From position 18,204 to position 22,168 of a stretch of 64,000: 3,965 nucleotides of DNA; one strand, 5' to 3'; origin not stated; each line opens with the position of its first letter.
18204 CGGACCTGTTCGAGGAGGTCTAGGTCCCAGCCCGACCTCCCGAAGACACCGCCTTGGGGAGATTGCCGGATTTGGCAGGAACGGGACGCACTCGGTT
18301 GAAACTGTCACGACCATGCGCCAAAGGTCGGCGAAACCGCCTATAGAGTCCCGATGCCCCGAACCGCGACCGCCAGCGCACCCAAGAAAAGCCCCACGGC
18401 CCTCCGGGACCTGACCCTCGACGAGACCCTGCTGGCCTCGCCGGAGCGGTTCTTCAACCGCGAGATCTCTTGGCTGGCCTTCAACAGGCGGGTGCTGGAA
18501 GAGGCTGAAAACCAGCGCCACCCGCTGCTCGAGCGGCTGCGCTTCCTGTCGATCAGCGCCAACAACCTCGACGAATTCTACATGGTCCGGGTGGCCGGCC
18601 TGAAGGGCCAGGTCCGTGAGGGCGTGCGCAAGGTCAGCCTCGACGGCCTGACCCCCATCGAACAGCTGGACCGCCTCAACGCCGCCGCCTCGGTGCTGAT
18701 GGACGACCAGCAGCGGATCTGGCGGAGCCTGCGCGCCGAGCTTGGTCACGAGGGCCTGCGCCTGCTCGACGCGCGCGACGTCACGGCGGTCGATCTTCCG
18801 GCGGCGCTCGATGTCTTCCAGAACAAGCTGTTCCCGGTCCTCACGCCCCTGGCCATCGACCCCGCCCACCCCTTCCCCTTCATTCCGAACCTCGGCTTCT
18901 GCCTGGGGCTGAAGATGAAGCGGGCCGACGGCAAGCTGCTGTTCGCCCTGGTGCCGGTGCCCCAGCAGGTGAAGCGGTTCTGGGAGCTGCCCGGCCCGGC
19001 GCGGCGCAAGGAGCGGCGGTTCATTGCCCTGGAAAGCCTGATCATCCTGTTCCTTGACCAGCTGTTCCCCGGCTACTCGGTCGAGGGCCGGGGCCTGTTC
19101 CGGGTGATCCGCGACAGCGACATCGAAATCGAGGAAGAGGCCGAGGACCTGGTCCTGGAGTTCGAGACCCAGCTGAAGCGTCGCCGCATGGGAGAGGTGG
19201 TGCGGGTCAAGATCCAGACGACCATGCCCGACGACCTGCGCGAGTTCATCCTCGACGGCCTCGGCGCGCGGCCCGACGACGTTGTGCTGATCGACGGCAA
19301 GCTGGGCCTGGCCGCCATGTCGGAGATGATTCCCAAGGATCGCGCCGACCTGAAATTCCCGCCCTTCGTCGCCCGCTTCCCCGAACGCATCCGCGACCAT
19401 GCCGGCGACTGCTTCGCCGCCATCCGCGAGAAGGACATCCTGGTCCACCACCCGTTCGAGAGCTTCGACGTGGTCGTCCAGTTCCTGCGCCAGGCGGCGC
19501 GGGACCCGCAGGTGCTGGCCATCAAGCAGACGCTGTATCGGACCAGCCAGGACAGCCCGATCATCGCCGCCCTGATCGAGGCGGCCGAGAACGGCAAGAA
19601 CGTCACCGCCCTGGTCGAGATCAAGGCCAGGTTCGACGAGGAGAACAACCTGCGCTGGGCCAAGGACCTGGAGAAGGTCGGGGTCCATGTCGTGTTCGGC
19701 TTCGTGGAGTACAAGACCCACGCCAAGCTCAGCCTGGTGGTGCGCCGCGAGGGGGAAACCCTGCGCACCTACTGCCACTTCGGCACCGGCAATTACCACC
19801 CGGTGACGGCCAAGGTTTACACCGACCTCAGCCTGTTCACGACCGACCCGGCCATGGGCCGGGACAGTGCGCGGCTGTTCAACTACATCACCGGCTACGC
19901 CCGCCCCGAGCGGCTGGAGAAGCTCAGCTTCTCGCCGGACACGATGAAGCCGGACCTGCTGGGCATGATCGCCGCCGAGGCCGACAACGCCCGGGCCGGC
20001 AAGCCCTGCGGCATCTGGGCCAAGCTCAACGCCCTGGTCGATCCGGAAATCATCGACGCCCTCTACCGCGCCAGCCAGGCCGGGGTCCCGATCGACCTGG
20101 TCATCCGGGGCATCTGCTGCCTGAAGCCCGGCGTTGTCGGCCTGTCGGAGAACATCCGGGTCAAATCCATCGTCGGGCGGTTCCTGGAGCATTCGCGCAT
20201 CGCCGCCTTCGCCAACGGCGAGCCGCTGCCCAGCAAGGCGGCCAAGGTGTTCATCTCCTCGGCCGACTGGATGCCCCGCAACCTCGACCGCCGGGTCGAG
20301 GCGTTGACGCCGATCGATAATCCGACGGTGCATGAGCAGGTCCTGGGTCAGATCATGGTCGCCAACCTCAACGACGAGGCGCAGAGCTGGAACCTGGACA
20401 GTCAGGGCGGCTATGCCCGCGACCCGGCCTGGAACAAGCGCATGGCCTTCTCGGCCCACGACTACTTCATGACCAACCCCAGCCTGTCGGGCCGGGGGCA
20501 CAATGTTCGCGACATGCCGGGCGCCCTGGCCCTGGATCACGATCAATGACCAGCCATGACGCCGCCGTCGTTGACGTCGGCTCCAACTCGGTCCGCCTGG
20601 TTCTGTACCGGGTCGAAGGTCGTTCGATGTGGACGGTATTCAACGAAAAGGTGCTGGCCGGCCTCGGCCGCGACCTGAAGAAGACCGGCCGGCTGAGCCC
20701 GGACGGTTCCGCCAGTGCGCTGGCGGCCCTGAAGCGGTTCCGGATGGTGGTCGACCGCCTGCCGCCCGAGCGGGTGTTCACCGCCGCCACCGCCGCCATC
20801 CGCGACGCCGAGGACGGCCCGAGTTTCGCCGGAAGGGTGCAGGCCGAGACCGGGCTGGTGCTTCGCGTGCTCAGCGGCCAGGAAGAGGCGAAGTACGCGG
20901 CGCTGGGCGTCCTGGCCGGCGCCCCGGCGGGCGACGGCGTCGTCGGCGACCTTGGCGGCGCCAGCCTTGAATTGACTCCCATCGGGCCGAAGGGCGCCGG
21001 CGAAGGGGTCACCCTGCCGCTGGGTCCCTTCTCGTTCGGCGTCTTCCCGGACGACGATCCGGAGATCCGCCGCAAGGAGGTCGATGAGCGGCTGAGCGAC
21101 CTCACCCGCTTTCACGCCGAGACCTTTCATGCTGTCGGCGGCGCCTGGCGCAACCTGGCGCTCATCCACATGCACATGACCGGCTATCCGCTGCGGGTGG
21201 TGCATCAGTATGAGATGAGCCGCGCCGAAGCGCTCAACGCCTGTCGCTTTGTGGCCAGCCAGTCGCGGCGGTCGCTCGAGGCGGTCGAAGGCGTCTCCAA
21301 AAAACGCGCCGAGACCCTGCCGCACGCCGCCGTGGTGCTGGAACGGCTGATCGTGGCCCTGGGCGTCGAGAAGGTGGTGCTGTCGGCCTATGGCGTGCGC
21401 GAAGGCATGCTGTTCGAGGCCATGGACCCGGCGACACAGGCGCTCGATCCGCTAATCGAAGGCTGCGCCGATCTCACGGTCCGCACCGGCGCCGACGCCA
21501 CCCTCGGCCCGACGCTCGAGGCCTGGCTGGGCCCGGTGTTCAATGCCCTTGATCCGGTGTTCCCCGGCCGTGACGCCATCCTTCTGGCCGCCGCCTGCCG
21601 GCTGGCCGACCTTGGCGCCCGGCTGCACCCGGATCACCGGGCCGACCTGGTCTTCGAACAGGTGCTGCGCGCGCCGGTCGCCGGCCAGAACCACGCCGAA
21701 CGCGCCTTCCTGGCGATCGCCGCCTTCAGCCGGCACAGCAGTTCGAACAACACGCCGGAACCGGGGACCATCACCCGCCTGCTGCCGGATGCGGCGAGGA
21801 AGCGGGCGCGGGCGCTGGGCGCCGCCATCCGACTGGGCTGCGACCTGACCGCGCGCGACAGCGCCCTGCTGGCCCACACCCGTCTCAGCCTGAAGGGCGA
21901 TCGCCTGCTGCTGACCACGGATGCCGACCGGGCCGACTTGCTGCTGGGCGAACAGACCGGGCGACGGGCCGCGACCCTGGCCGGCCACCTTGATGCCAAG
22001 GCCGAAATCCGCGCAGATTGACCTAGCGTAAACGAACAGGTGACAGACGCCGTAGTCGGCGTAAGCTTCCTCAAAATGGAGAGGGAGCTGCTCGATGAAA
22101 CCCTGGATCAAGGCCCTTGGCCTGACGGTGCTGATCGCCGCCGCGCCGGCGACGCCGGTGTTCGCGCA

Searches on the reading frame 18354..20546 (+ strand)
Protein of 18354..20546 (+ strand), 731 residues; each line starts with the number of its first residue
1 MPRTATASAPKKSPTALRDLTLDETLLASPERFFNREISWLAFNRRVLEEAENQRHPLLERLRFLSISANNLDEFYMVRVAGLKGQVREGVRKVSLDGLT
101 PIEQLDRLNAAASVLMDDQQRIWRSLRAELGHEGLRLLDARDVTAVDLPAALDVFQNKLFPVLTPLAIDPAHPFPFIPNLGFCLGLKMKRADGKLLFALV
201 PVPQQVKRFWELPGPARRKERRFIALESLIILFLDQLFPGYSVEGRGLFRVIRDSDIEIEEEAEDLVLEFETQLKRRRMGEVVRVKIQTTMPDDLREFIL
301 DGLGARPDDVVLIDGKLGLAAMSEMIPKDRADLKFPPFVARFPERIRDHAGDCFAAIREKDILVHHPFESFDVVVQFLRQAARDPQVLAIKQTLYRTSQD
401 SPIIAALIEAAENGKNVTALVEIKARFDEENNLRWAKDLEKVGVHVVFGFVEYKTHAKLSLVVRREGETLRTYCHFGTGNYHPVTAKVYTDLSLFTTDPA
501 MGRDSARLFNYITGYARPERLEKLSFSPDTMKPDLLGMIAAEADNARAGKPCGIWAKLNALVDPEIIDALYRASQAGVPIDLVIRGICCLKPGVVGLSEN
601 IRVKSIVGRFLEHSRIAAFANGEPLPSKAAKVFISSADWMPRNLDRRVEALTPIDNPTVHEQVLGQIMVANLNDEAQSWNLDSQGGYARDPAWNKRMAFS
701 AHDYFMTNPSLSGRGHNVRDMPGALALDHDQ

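Call 16: search_protein_families(library=pfam, proteins=[window:18354-20546:+], max_evalue=0.001)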
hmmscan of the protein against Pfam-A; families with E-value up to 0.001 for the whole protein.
window:18354-20546:+ (731 aa): 5 families
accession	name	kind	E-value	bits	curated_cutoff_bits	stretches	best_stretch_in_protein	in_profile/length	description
PF17941.7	PP_kinase_C_1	-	1.2e-75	253.1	25.7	1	353-517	2-166/167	Polyphosphate kinase C-terminal domain 1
PF13090.12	PP_kinase_C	-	2.4e-58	196.9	25.8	1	524-696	1-166/172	Polyphosphate kinase C-terminal domain 2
PF02503.22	PP_kinase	-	1.5e-55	188.2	31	1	153-324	8-182/183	Polyphosphate kinase middle domain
PF13089.11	PP_kinase_N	-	5e-38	130.1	23.8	1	33-137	1-106/107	Polyphosphate kinase N-terminal domain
PF13091.12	PLDc_2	-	6.7e-08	32.9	27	0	396-500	18-119/132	PLD-like domain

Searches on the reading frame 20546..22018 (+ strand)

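Call 16: search_protein_families(library=pfam, proteins=[window:20546-22018:+], max_evalue=0.001)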
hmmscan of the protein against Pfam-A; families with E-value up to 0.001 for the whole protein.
window:20546-22018:+ (491 aa): 2 families
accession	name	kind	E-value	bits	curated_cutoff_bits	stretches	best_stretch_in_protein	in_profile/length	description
PF02541.22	Ppx-GppA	-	8.5e-41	140.7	27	1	21-294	3-283/285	Ppx/GppA phosphatase family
PF21697.3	Ppx_C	-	6.8e-13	49.6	27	1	320-479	18-177/187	Exopolyphosphatase, C-terminal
